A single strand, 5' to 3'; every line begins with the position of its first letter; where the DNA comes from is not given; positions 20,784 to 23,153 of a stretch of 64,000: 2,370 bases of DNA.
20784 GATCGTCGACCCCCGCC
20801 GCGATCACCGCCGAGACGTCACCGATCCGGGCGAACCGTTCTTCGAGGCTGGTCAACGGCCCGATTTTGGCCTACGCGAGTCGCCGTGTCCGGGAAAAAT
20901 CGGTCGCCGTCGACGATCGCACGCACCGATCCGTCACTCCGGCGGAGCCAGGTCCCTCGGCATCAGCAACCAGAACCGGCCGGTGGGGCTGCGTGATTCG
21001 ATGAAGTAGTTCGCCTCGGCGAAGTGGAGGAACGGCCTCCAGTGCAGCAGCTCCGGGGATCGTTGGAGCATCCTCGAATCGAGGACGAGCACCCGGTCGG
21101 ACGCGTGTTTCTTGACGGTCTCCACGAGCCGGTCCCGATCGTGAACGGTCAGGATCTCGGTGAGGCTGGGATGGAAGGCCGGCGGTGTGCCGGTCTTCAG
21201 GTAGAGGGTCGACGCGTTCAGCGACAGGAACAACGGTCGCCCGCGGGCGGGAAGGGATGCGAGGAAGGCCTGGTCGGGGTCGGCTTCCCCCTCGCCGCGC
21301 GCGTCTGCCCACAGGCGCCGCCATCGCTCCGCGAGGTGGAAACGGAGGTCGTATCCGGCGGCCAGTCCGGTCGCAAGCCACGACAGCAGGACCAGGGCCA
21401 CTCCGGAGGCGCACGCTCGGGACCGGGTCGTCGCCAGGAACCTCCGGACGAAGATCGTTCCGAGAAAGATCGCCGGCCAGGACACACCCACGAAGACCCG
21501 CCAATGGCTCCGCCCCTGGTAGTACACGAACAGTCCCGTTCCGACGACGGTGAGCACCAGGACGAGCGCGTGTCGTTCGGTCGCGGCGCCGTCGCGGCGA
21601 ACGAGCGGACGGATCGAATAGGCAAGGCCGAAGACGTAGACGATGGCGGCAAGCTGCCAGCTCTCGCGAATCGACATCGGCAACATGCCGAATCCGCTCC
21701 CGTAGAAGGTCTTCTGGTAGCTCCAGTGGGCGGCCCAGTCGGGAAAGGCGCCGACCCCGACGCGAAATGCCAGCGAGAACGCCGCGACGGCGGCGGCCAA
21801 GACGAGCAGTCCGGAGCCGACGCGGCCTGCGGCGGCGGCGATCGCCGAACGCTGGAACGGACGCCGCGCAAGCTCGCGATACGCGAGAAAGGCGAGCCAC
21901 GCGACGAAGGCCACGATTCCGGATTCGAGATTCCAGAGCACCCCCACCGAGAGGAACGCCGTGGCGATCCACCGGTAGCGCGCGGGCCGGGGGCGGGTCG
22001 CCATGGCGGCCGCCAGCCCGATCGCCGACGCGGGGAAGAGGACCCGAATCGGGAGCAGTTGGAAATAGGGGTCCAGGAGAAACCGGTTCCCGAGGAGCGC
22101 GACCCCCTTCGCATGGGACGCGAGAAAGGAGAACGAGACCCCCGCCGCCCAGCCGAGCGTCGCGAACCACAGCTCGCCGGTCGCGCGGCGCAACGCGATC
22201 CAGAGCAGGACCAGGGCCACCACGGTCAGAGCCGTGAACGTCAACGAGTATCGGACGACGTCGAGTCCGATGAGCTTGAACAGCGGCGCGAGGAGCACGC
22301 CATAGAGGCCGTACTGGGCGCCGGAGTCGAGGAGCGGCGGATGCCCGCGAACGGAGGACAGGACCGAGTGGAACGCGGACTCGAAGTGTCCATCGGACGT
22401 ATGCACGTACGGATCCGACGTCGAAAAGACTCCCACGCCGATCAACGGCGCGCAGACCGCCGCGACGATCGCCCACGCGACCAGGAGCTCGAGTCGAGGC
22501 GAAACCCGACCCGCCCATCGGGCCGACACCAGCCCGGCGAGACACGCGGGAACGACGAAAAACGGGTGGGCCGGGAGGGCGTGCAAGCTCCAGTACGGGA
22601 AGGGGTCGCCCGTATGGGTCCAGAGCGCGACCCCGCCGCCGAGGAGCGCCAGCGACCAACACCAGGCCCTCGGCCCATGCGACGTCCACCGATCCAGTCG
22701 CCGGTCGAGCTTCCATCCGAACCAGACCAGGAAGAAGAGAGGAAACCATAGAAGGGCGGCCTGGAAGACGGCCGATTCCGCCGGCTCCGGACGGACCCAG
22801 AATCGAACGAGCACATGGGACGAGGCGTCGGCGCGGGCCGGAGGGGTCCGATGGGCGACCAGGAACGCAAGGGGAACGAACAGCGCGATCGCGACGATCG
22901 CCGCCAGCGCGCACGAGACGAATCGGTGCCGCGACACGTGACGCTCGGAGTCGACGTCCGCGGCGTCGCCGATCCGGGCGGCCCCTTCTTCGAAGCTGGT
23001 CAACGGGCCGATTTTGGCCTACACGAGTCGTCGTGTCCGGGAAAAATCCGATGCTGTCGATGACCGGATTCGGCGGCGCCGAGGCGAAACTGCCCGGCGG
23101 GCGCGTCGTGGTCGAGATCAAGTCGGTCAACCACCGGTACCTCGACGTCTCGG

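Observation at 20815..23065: A roughly 105-bp direct repeat brackets a 2.1-kb polytopic membrane-protein gene and gives two unrelated genes the same 5' end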

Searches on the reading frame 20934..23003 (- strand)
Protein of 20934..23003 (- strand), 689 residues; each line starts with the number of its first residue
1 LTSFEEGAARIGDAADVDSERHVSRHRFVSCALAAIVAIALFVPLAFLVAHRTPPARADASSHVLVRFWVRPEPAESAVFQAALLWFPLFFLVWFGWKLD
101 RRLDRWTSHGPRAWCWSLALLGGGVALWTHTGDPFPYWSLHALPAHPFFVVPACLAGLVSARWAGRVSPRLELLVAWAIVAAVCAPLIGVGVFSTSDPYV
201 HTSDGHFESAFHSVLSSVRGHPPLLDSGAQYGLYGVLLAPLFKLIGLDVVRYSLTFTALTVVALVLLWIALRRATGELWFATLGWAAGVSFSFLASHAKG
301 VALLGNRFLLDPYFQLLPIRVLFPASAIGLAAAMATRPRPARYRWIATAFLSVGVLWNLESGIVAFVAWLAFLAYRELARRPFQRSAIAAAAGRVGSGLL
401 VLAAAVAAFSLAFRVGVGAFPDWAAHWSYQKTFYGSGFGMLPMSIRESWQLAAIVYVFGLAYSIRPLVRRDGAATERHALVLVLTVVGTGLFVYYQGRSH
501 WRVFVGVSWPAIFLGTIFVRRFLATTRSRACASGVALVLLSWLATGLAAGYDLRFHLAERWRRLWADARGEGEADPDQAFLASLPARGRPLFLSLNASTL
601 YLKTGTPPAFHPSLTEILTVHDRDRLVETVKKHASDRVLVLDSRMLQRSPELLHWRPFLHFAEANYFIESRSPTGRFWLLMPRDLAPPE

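Call 7: search_protein_families(library=pfam, proteins=[window:20934-23003:-], max_evalue=0.01)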
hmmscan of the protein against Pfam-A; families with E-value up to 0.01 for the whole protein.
window:20934-23003:- (689 aa): 0 families

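Call 8: search_protein_families(library=ncbifam, proteins=[window:20934-23003:-], max_evalue=0.01)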
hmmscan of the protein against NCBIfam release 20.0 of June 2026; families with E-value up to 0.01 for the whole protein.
window:20934-23003:- (689 aa): 0 families

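Call 10: find_homologous_proteins(query=window:20934-23003:-)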
Query window:20934-23003:- (689 aa): 16 proteins with E <= 0.001 among 8000 candidates.
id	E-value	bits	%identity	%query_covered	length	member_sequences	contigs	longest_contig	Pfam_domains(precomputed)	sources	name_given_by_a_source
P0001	0.0e+0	1543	100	100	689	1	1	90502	-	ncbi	-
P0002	2.0e-95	339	36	95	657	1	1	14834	-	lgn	-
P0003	2.4e-85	306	38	74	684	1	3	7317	-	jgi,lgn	-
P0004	6.5e-83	298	36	84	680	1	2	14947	-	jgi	-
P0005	1.2e-54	204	31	94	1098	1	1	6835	PF13385.14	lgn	-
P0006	5.8e-49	185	32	86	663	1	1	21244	-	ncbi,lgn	-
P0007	2.5e-46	177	30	89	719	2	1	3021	-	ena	-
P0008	2.3e-43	167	32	64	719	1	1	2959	-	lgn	-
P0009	2.2e-33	134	30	68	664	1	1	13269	-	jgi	jgi:hypothetical protein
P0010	4.8e-32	129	24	88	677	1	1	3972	-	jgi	-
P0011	2.9e-31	127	31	45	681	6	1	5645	-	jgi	-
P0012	5.4e-30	123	34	47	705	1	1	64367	-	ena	-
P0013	1.8e-28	118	28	83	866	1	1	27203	-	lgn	-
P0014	2.7e-25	107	28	62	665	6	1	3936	-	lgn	-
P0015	6.8e-24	102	35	44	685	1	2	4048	-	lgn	-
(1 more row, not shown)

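Call 11: find_encoding_contigs(protein=P0001, flank=6000, max_places=3)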
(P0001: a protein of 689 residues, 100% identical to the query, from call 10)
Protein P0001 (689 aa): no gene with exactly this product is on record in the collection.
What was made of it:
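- Tried and rejected: It returned no contig (call 11).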

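Call 12: find_encoding_contigs(protein=P0002, flank=6000, max_places=3)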
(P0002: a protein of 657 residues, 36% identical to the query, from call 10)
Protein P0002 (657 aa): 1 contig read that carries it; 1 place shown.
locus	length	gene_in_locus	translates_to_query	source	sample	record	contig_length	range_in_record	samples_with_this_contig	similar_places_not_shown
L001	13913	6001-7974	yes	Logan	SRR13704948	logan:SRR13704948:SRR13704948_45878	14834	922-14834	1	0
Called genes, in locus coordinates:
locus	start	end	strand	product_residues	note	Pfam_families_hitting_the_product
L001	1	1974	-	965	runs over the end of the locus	?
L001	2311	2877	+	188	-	PF07963:N_methyl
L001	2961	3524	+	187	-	PF07963:N_methyl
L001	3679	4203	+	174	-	-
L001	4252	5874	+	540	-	-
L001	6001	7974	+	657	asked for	-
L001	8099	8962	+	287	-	PF09290:AcetDehyd-dimer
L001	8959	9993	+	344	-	PF00682:HMGL-like, PF07836:DmpG_comm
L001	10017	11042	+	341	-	PF01370:Epimerase, PF16363:GDP_Man_Dehyd, PF07993:NAD_binding_4 (weak)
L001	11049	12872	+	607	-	PF02776:TPP_enzyme_N, PF00205:TPP_enzyme_M, PF02775:TPP_enzyme_C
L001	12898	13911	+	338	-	?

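Call 13: find_encoding_contigs(protein=P0004, flank=6000, max_places=3)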
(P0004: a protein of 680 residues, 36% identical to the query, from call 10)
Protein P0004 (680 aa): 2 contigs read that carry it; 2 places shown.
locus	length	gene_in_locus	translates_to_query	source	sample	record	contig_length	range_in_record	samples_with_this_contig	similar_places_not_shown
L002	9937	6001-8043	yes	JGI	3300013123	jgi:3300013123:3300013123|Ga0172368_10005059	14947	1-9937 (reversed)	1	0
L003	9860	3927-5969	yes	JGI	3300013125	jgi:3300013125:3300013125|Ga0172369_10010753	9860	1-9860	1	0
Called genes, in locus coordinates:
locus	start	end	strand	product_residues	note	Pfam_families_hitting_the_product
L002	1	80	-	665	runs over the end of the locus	PF02824:TGS (weak), PF07973:tRNA_SAD, PF00587:tRNA-synt_2b, PF03129:HGTP_anticodon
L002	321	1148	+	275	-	PF13385:Laminin_G_3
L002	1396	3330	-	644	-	PF00512:HisKA, PF13581:HATPase_c_2 (weak), PF02518:HATPase_c, PF00072:Response_reg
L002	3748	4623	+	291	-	PF03167:UDG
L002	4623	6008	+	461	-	PF25145:NfeD1b_N, PF24961:NfeD_membrane, PF01957:NfeD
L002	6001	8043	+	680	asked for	-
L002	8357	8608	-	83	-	-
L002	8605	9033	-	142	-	PF01850:PIN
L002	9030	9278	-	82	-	-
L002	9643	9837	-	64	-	-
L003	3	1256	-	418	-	?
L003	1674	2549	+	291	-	PF03167:UDG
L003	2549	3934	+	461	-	PF25145:NfeD1b_N, PF24961:NfeD_membrane, PF01957:NfeD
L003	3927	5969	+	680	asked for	-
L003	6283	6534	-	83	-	-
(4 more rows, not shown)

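Call 38: predict_structure(alignment_id=A3)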
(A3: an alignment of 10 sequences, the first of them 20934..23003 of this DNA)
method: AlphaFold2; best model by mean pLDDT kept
length: 689 residues; sequences in the alignment: 10
mean_pLDDT: 77.1   pTM: 0.83
mean pLDDT of the five models: 77.1, 76.4, 75.5, 69.2, 69.2
residues with pLDDT >= 90: 116; 70-90: 389; 50-70: 155; < 50: 29
segments of 3 or more residues with pLDDT < 50: 1-19, 307-312
pLDDT, mean of each block of 10 residues (from residue 1): 32 43 70 85 80 59 57 66 84 85 77 77 82 71 62 67 67 84 83 79 72 84 56 84 91 90 93 86 89 74 52 69 94 83 93 90 95 90 84 95 94 83 75 66 70 90 84 72 93 74 80 90 72 75 77 77 81 71 69 78 73 61 76 78 68 70 86 87 74
secondary structure, 60 per line:
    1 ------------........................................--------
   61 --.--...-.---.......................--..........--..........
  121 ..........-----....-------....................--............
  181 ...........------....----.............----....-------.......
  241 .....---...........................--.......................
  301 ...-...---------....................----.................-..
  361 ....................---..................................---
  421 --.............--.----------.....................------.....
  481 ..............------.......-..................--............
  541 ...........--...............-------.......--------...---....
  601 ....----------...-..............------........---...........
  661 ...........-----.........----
elements in order (helices of 4 or more, strands of 3 or more residues): H13-52 H74-96 H99-108 H111-130 H136-139 H147-166 H169-191 H198-201 H206-218 H223-226 H234-245 H249-275 H278-303 H317-336 H341-357 H359-380 H384-417 H423-435 H449-469 H476-494 H501-507 H509-526 H529-551 H554-568 H576-582 E591-593 H597-604 H620-632 E639-642 H643-646 H650-665 E666-671 E677-682
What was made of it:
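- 20934..23003 (-): Membrane-protein ORF, 689 aa from TTG 23003. A possible native start is GTG 22937. The protein has a GT-C glycosyltransferase fold. The AlphaFold model has pLDDT 77 and pTM 0.83, with residues 1-19 below 50 (call 38).
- On GT-C glycosyltransferase superfamily: The model has pTM 0.83 (call 38).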

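Call 40: fold_search(model_id=the predicted structure, library=pdb)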
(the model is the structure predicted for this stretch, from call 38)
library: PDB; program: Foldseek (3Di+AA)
matches with E <= 10: 647; with E <= 0.001: 6
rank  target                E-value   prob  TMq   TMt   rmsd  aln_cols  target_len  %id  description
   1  5ezm                  6.8e-05  1.00  0.34  0.41  12.4       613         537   13  Crystal Structure of ArnT from Cupriavidus metallidurans in the apo state (released 2016-02-17)
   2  7zlh_A                1.7e-04  1.00  0.43  0.45   9.0       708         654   11  Cryo-EM structure of C-mannosyltransferase CeDPY19, in apo state, bound to CMT2-Fab and anti-Fab nanobody (released 2023-01-11)
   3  7e9s_A                2.6e-04  1.00  0.35  0.29  14.2       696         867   13  Archaeal oligosaccharyltransferase AglB from Archaeoglobus fulgidus in complex with an inhibitory peptide and a dolich (released 2021-09-08)
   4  8if8_B                2.7e-04  1.00  0.42  0.46  13.0       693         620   14  Arabinosyltransferase AftA (released 2023-05-31)
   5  6gxc_A                6.3e-04  1.00  0.38  0.38   9.6       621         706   11  Bacterial oligosaccharyltransferase PglB in complex with an inhibitory peptide and a reactive lipid-linked oligosaccha (released 2018-11-14)
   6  7zli_A                8.1e-04  1.00  0.44  0.46   8.9       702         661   10  Cryo-EM structure of C-mannosyltransferase CeDPY19, in complex with Dol25-P-Man and bound to CMT2-Fab and anti-Fab nan (released 2023-01-11)
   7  3waj                  1.0e-03  1.00  0.28  0.25  18.3       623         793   16  Crystal structure of the Archaeoglobus fulgidus oligosaccharyltransferase (O29867_ARCFU) complex with Zn and sulfate (released 2013-10-30)
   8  5ogl_A                1.4e-03  1.00  0.37  0.37   9.8       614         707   11  Structure of bacterial oligosaccharyltransferase PglB in complex with an acceptor peptide and an lipid-linked oligosac (released 2017-10-25)
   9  3rce_A                1.4e-03  1.00  0.35  0.36  11.5       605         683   11  Bacterial oligosaccharyltransferase PglB (released 2011-06-15)
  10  8if8_C                1.8e-03  1.00  0.40  0.44  13.2       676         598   16  Arabinosyltransferase AftA (released 2023-05-31)
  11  7zlg_A                2.4e-03  1.00  0.43  0.45   9.3       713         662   11  Cryo-EM structure of C-mannosyltransferase CeDPY19, in complex with acceptor peptide and bound to CMT2-Fab and anti-Fa (released 2023-01-11)
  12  3wak                  3.1e-03  1.00  0.36  0.30  15.4       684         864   13  Crystal structure of the Archaeoglobus fulgidus oligosaccharyltransferase (O29867_ARCFU) in the apo form (released 2013-10-30)
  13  5yck                  1.5e-02  0.33  0.11  0.15  23.5       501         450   13  Crystal structure of a MATE family protein derived from Camelina sativa at 2.3 angstrom (released 2017-09-27)
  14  4c7r_A                1.8e-02  0.35  0.13  0.16  25.5       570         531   12  Inward facing conformation of the trimeric betaine transporter BetP in complex with lipids (released 2013-10-30)
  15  9i61_A                2.2e-02  0.35  0.13  0.17  24.6       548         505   13  Transient activated state of BetP in complex with betaine (released 2026-02-18)
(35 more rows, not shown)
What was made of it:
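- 20934..23003 (-): The top Foldseek hits in PDB are ArnT, DPY19, AglB, AftA and PglB (call 40).
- On GT-C glycosyltransferase superfamily: The 12 best Foldseek PDB hits are all GT-C enzymes with probability 1.00, although TM-scores are 0.28-0.44 (call 40).
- Closest known: GT-C fold glycosyltransferases. Same: The inserted protein's model matches these enzymes and essentially nothing else at E <= 1e-3 (call 40).
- GT-C fold of the cargo (calls 38, 40).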

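Call 41: find_encoding_contigs(protein=P0006, flank=4000, max_places=2)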
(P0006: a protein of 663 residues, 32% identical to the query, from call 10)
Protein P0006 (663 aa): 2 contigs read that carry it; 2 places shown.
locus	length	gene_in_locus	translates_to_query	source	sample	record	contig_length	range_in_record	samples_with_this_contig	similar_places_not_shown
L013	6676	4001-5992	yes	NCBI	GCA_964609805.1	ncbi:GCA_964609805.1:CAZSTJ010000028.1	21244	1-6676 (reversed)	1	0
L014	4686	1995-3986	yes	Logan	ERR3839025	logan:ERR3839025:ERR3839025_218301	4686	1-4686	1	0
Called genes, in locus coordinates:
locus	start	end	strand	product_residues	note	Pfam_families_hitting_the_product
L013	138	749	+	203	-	PF12802:MarR_2 (weak), PF13412:HTH_24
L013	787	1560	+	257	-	PF00483:NTP_transferase, PF12804:NTP_transf_3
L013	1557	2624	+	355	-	PF01370:Epimerase, PF02719:Polysacc_synt_2, PF04321:RmlD_sub_bind (weak), PF01073:3Beta_HSD (weak), PF16363:GDP_Man_Dehyd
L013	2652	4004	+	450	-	PF01041:DegT_DnrJ_EryC1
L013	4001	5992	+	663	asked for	-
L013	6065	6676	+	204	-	?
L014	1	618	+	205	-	?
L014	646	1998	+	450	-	PF01041:DegT_DnrJ_EryC1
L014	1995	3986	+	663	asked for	-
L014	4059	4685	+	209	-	?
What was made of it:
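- Closest known: GT-C fold glycosyltransferases. Same: One homologue sits in a nucleotide-sugar operon (call 41).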

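Call 43: list_cluster_members(proteins=[P0001, P0017, P0026])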
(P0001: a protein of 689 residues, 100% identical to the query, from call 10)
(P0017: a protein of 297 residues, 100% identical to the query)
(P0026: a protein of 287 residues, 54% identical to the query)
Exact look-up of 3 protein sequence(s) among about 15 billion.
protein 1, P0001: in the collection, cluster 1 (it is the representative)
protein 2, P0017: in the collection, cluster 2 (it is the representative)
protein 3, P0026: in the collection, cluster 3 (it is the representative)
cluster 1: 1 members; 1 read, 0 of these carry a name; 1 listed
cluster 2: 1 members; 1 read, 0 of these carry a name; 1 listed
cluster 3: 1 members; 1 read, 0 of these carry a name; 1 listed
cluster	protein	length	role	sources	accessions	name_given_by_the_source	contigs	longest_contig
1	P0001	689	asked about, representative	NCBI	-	-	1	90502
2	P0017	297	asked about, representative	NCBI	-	-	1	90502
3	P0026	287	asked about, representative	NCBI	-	-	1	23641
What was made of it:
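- Tried and rejected: The cluster look-up gave no accession numbers or names (call 43).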

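Call 48: search_dna_similar(query=window:20934-23003:-, collection=plasmids, mode=protein, max_evalue=0.001, max_rows=10)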
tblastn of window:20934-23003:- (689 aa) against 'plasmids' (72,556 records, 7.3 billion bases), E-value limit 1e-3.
No match.

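Call 55: search_protein_representatives(alignment_id=A3)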
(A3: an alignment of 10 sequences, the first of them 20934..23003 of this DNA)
Query: 10 sequences, 685 profile positions. Proteins with E-value up to 0.001 (for the whole library): 2923; up to 1e-10: 2175; up to 1e-30: 1286. The best 150 are listed.
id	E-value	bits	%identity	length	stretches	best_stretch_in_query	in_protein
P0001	8.9e-242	821.0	-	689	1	5-683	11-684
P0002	9.1e-239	811.0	-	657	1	18-682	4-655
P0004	1.9e-229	780.2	-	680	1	4-682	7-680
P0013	1.8e-225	767.1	-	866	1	4-682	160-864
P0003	8.8e-225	764.8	-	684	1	5-683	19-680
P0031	4.9e-215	732.6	-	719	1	4-681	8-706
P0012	2.4e-205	700.6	-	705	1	1-684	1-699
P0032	9.7e-168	576.3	-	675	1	25-663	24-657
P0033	4.4e-159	547.7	-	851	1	14-682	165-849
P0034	2.3e-155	535.4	-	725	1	13-680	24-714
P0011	3.3e-154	531.6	-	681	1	26-680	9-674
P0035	4.9e-154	531.0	-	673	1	18-678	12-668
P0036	5.7e-153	527.5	-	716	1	19-681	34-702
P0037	8.2e-153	527.0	-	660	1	19-646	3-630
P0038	5.1e-152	524.4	-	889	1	19-678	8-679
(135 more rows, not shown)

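Call 56: search_protein_families(library=pfam, alignment_id=A3, max_evalue=1)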
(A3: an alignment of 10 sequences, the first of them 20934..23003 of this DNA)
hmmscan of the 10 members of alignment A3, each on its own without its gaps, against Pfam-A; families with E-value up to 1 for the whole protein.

A. member 1, window:20934-23003:- (689 aa): 0 families

B. families by the number of members that match (of 10 scanned): 1 family
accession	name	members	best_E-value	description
PF23571.1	GH3_M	1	0.011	GH3 family central domain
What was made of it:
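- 20934..23003 (-): No Pfam or NCBIfam hit (calls 7, 8, 56).
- Closest known: GT-C fold glycosyltransferases. Different: No sequence-family membership: none of 10 members hits a Pfam model even at E <= 1 (call 56).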
